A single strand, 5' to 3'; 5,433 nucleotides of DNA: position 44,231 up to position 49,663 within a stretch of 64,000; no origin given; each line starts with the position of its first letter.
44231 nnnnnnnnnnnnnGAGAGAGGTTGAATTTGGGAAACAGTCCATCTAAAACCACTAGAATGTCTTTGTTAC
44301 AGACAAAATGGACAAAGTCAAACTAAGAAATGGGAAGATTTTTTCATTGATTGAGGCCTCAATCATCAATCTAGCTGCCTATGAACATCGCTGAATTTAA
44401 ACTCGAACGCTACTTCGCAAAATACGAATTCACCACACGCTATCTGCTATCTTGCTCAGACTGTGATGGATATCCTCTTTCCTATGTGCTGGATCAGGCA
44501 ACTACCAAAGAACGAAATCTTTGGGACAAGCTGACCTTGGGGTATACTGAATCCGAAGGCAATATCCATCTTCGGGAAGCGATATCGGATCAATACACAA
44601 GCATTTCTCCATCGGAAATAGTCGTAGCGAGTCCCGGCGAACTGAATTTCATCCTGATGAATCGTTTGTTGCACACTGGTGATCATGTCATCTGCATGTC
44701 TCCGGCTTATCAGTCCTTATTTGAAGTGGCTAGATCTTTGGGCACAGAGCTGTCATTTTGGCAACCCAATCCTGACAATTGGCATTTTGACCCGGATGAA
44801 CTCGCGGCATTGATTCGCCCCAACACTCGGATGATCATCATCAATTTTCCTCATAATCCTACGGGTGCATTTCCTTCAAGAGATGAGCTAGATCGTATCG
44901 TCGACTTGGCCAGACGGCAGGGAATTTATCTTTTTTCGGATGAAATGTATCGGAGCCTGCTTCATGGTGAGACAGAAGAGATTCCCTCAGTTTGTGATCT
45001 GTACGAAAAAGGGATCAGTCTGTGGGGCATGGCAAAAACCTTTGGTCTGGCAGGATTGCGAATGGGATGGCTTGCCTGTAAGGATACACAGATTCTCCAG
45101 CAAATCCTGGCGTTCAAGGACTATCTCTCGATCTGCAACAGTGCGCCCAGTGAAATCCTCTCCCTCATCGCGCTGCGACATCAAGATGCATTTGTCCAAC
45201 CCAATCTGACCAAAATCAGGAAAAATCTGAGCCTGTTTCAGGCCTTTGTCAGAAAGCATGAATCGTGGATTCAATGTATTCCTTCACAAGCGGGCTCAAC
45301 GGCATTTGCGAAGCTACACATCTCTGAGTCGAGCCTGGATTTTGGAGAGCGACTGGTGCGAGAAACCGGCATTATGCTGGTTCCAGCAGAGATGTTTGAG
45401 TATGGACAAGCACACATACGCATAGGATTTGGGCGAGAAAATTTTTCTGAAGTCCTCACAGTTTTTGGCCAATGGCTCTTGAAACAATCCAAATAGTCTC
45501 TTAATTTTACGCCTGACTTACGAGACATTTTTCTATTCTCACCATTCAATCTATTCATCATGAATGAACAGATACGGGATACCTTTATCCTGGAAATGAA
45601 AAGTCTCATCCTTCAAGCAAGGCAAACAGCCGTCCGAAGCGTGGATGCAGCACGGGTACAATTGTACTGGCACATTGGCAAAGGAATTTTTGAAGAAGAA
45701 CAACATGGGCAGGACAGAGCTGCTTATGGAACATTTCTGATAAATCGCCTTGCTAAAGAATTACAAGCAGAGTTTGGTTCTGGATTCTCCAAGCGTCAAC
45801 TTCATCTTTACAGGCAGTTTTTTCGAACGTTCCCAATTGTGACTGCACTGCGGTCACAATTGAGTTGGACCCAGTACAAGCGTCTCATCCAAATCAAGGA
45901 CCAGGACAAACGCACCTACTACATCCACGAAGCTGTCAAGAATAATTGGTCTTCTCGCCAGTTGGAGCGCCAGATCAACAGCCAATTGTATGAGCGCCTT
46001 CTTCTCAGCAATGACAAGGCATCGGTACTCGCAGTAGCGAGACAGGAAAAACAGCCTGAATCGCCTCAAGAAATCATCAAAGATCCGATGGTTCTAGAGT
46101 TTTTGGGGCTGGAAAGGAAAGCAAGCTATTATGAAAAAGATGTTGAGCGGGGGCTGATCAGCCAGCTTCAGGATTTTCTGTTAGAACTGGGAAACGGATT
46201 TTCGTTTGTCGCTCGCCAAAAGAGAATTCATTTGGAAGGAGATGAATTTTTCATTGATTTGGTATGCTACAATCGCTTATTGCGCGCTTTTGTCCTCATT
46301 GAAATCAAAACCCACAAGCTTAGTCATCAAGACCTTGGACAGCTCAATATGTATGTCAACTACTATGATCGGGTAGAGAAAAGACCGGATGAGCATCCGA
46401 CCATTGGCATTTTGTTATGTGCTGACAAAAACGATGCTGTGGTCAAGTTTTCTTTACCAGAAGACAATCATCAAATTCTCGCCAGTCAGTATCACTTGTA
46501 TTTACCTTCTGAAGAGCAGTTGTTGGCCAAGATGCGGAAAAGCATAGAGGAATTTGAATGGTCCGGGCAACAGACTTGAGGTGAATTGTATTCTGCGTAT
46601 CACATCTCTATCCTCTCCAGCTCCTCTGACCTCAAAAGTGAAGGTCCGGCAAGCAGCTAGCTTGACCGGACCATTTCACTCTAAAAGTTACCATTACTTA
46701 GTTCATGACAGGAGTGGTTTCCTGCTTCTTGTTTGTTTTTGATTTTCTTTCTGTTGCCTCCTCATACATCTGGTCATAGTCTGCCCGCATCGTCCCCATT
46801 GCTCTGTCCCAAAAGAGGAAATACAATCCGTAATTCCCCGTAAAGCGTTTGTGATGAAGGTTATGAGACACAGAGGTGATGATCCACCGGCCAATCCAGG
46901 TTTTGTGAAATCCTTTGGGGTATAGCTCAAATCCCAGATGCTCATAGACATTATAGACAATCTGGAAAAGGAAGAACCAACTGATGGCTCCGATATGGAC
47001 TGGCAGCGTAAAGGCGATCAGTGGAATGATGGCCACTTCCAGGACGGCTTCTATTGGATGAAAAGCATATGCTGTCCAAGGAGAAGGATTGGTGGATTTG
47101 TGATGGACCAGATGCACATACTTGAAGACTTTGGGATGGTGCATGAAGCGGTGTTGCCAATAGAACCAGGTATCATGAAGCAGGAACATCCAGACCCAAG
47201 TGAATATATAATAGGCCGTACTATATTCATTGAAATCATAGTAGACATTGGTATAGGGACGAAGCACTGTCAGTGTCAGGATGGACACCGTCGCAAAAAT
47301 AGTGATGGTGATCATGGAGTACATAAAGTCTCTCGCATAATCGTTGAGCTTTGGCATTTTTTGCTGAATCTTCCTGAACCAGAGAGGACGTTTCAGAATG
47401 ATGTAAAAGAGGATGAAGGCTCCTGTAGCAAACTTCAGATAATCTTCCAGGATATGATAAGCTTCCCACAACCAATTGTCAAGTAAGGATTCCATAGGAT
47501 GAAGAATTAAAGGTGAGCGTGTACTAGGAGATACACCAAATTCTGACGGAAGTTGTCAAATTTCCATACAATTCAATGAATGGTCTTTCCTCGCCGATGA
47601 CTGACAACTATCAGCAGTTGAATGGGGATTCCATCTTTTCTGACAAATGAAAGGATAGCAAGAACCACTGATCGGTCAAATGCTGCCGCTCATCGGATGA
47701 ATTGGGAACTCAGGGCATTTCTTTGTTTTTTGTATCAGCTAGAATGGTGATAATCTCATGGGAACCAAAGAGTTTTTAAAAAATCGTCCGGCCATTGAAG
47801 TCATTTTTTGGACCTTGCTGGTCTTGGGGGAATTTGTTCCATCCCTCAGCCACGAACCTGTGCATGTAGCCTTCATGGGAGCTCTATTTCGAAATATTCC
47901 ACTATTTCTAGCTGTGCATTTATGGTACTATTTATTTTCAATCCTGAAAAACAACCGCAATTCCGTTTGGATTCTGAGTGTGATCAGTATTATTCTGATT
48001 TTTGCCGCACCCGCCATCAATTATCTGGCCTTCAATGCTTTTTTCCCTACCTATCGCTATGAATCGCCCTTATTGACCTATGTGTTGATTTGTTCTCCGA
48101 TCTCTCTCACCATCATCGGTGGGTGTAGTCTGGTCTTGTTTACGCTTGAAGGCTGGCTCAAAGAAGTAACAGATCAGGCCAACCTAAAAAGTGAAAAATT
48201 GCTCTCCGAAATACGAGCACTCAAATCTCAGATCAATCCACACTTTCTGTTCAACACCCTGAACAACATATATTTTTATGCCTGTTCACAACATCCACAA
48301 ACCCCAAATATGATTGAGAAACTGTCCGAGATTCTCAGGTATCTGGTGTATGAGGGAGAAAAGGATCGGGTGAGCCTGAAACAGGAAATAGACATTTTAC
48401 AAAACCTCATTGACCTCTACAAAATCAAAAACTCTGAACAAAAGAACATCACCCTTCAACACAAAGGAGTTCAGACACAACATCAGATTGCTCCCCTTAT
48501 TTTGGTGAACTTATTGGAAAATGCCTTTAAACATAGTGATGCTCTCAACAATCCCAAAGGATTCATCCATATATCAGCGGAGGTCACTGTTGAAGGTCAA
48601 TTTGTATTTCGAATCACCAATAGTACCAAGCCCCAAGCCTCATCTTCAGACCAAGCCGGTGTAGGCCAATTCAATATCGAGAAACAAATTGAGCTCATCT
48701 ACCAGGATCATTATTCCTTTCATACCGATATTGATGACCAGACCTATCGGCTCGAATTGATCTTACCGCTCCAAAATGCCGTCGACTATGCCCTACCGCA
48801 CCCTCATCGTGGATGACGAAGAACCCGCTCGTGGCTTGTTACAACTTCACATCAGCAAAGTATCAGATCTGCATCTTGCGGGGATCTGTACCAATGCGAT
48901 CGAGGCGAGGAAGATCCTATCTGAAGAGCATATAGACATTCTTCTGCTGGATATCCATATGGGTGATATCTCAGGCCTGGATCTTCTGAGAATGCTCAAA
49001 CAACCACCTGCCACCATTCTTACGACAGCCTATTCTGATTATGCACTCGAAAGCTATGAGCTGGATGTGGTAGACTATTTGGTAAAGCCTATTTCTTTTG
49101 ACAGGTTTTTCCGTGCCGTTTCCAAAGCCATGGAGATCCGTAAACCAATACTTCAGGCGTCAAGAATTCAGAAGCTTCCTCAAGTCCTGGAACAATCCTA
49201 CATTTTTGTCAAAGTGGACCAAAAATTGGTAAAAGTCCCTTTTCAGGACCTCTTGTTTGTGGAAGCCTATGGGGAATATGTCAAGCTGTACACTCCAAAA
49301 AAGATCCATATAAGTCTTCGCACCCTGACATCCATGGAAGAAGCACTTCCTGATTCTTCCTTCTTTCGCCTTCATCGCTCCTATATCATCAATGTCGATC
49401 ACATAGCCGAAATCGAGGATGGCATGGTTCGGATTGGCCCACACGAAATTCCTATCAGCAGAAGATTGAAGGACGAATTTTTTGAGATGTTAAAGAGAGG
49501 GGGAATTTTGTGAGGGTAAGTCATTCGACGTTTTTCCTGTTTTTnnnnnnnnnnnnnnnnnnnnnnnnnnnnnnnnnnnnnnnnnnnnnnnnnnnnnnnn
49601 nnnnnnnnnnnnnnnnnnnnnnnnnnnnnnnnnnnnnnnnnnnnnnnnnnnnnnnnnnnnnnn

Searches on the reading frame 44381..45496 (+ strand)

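Call 9: search_protein_families(library=pfam, proteins=[window:44381-45496:+])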
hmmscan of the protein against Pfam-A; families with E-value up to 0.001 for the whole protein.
window:44381-45496:+ (371 aa): 5 families
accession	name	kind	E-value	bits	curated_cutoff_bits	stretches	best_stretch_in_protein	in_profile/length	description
PF00155.27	Aminotran_1_2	-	5.8e-39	134.7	19.7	1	47-350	30-346/361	Aminotransferase class I and II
PF01053.26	Cys_Met_Meta_PP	-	3.9e-06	26.1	27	1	91-190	82-176/381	Cys/Met metabolism PLP-dependent enzyme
PF01041.23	DegT_DnrJ_EryC1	-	5.2e-06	26.4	19.8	1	91-187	55-145/360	DegT/DnrJ/EryC1/StrS aminotransferase family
PF00266.25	Aminotran_5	-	6.1e-06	25.9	21.5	1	87-188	72-176/371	Aminotransferase class-V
PF04864.19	Alliinase_C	-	0.00014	21.3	22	1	209-313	184-285/363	Allinase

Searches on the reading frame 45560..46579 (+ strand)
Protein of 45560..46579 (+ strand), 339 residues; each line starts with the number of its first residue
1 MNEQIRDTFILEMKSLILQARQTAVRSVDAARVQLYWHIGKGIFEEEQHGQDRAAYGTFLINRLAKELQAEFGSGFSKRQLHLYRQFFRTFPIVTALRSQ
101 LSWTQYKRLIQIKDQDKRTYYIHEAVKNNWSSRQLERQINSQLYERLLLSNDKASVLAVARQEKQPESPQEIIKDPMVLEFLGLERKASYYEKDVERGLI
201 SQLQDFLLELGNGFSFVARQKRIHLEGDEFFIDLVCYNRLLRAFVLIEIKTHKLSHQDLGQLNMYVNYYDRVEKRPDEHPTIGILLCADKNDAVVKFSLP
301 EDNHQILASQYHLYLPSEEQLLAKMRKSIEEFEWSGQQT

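Call 9: search_protein_families(library=pfam, proteins=[window:45560-46579:+])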
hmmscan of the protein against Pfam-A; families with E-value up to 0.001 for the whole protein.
window:45560-46579:+ (339 aa): 4 families
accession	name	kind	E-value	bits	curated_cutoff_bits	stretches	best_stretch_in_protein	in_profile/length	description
PF06250.17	YhcG_C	-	1.7e-56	190.9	32.5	1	170-321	1-152/157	YhcG PDDEXK nuclease domain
PF17761.7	DUF1016_N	-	1.8e-44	151.6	32.8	1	12-146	1-137/137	DUF1016 N-terminal domain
PF13588.12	HSDR_N_2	-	0.00058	20.4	25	0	218-269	25-78/110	Type I restriction enzyme R protein N terminus (HSDR_N)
PF17762.8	HTH_ParB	-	0.00066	20.2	22.6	0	98-141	56-99/102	ParB HTH domain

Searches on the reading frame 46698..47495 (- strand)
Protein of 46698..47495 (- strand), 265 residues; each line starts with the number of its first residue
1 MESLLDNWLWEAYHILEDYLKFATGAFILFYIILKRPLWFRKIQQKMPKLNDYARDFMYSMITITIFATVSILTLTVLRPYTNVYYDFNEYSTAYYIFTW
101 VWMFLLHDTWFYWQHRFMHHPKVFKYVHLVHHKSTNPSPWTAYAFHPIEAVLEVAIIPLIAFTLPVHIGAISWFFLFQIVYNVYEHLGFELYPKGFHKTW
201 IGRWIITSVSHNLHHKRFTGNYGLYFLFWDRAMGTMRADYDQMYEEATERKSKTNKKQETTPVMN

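Call 9: search_protein_families(library=pfam, proteins=[window:46698-47495:-])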
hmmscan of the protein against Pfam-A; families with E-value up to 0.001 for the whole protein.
window:46698-47495:- (265 aa): 1 family
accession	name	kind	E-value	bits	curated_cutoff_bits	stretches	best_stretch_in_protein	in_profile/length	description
PF04116.19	FA_hydroxylase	-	9.2e-28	97.7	31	1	100-235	1-132/132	Fatty acid hydroxylase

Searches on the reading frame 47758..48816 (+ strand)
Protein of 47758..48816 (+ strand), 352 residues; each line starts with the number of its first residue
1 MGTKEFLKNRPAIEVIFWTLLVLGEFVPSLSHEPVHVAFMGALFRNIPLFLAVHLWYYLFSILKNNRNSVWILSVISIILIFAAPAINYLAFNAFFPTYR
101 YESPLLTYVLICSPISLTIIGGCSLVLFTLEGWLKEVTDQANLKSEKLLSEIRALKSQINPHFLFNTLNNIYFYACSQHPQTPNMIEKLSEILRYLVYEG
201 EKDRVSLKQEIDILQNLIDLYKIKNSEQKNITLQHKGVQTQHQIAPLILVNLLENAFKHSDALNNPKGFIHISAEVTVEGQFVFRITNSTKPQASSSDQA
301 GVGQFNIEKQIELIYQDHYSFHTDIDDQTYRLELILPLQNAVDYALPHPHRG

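Call 9: search_protein_families(library=pfam, proteins=[window:47758-48816:+])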
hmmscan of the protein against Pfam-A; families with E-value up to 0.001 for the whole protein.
window:47758-48816:+ (352 aa): 1 family
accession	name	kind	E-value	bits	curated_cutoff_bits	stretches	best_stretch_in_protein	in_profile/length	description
PF06580.19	His_kinase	-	2.7e-22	79.2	25.2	1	151-226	2-78/81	Histidine kinase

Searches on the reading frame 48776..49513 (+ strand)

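Call 9: search_protein_families(library=pfam, proteins=[window:48776-49513:+])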
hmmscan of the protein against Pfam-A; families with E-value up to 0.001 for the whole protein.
window:48776-49513:+ (245 aa): 2 families
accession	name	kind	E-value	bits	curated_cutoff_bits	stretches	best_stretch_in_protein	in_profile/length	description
PF04397.21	LytTR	-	2.2e-21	76.3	22.6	1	150-239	2-97/98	LytTr DNA-binding domain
PF00072.30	Response_reg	-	1.3e-16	61.1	30.2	1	10-115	2-110/111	Response regulator receiver domain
